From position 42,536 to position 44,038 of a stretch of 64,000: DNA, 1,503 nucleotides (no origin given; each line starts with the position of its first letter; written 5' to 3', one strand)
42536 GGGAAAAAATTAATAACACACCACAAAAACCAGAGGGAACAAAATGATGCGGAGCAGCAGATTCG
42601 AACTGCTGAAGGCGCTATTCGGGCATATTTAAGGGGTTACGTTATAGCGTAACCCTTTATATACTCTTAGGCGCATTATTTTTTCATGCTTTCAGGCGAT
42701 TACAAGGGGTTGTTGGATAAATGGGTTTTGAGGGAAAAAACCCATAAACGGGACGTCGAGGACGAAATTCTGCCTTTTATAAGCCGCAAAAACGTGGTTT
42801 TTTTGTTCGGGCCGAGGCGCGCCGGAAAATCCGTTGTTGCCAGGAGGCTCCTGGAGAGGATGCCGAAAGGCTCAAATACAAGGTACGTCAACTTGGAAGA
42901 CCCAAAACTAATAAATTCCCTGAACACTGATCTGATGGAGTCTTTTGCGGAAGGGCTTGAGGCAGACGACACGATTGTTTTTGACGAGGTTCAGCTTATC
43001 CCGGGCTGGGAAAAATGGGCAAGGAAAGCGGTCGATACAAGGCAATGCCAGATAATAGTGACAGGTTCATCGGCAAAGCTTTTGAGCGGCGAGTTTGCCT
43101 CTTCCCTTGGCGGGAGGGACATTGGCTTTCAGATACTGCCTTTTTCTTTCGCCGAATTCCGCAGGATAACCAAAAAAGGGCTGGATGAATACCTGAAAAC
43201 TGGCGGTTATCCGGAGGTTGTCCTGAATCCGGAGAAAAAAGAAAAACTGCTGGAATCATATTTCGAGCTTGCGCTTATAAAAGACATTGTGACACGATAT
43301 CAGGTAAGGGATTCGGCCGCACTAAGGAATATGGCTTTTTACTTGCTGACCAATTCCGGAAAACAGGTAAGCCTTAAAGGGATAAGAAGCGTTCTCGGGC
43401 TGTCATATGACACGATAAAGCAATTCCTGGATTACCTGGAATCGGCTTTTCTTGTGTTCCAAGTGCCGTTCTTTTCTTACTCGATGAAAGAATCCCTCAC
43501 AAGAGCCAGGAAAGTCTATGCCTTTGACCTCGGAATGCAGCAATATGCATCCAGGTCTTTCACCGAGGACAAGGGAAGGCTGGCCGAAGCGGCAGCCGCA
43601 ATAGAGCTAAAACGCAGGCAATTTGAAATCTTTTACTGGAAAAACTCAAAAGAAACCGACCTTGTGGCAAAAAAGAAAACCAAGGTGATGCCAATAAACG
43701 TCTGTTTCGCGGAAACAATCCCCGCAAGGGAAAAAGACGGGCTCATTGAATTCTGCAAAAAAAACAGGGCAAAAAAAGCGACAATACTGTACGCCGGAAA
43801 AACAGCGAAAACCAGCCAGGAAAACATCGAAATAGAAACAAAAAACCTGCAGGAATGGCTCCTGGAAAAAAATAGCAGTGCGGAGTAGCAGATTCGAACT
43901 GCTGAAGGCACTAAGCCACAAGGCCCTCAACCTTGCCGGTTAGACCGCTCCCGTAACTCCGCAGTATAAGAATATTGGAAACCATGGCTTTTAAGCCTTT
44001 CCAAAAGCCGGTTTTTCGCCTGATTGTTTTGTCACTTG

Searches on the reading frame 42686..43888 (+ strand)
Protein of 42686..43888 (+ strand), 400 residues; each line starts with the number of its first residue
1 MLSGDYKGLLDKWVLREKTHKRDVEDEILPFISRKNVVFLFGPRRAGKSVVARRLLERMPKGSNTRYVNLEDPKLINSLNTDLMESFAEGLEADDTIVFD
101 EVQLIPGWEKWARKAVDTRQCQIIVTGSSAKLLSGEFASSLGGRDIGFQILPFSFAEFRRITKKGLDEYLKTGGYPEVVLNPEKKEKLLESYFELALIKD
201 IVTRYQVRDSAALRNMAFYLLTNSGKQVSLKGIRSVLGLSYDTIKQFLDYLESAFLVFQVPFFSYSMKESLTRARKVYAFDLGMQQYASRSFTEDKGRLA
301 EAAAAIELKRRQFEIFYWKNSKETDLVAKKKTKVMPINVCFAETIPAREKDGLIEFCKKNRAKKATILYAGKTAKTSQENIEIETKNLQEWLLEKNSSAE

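Call 60: search_protein_families(library=pfam, proteins=[window:42686-43888:+], max_evalue=0.001)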
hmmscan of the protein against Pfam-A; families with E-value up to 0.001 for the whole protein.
window:42686-43888:+ (400 aa): 4 families
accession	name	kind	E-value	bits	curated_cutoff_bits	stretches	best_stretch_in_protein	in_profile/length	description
PF13173.12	AAA_14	-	7.1e-31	107.3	27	1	35-158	2-128/129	AAA domain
PF13635.12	DUF4143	-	4e-21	75.8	28.1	1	199-340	2-158/160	Domain of unknown function (DUF4143)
PF13401.12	AAA_22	-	5.8e-05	23.9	27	0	34-93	4-64/130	AAA domain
PF01637.24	ATPase_2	-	0.00013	22.3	33.2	0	34-66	19-52/225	ATPase domain predominantly from Archaea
